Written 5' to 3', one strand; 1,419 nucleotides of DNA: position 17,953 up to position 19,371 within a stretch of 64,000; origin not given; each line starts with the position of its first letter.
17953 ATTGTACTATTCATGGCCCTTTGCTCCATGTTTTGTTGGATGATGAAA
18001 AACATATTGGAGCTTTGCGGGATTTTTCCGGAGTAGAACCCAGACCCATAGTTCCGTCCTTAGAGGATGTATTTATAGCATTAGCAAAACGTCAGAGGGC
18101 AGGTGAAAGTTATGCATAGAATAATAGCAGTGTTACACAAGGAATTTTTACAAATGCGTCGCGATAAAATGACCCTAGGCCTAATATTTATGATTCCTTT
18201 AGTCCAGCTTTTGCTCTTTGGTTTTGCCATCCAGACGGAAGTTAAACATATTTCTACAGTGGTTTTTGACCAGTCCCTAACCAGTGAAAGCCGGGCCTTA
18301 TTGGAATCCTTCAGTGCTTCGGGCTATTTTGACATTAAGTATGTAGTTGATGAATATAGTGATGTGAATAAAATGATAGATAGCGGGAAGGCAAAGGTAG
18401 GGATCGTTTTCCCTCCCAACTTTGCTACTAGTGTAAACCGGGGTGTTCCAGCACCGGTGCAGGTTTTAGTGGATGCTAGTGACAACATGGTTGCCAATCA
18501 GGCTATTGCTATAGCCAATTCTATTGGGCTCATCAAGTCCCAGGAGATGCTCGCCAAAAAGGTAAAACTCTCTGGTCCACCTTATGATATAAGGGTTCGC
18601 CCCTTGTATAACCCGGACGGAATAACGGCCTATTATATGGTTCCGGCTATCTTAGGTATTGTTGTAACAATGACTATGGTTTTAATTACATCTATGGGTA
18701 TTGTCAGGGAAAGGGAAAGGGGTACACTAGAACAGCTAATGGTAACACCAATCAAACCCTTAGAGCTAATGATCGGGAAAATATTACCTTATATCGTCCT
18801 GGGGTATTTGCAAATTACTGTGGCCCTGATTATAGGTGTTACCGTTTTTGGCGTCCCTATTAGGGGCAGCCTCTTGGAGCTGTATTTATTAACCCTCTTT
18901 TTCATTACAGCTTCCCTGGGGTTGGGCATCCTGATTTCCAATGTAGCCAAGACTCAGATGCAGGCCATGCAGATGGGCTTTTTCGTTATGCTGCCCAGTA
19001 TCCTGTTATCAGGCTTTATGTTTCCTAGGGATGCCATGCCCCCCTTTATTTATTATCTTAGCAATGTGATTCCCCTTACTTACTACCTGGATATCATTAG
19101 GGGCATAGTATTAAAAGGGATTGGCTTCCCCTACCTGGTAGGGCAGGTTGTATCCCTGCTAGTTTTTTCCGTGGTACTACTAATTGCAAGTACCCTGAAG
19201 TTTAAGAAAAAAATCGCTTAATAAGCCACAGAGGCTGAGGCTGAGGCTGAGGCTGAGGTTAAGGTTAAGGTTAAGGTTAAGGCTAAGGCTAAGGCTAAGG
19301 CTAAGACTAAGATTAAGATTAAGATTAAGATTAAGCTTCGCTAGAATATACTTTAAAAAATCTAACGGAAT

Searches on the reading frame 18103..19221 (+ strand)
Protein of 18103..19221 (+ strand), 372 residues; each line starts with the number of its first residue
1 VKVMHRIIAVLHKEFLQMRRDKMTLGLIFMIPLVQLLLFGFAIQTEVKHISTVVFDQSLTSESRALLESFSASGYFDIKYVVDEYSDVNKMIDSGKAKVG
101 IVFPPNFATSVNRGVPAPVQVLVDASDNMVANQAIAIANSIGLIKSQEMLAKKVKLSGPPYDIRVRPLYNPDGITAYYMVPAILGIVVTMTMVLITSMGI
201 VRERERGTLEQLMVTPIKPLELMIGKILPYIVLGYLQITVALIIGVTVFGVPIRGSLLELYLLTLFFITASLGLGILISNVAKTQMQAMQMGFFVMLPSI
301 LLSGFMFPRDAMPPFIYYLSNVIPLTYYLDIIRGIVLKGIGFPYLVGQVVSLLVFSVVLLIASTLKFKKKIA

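Call 16: search_protein_families(library=pfam, proteins=[window:18103-19221:+])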
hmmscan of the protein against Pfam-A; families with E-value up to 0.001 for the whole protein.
window:18103-19221:+ (372 aa): 4 families
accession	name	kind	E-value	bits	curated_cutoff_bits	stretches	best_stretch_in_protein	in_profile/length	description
PF12698.13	ABC2_membrane_3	-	7.7e-51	173.6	31.6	1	23-364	2-346/347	ABC-2 family transporter protein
PF01061.29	ABC2_membrane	-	2e-34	119.4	26.9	1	179-336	50-210/211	ABC-2 type transporter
PF12679.13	ABC2_membrane_2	-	4.6e-18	65.9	27.2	1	9-370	2-281/283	ABC-2 family transporter protein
PF12730.13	ABC2_membrane_4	-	7.9e-06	26.4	27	1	186-297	58-177/179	ABC-2 family transporter protein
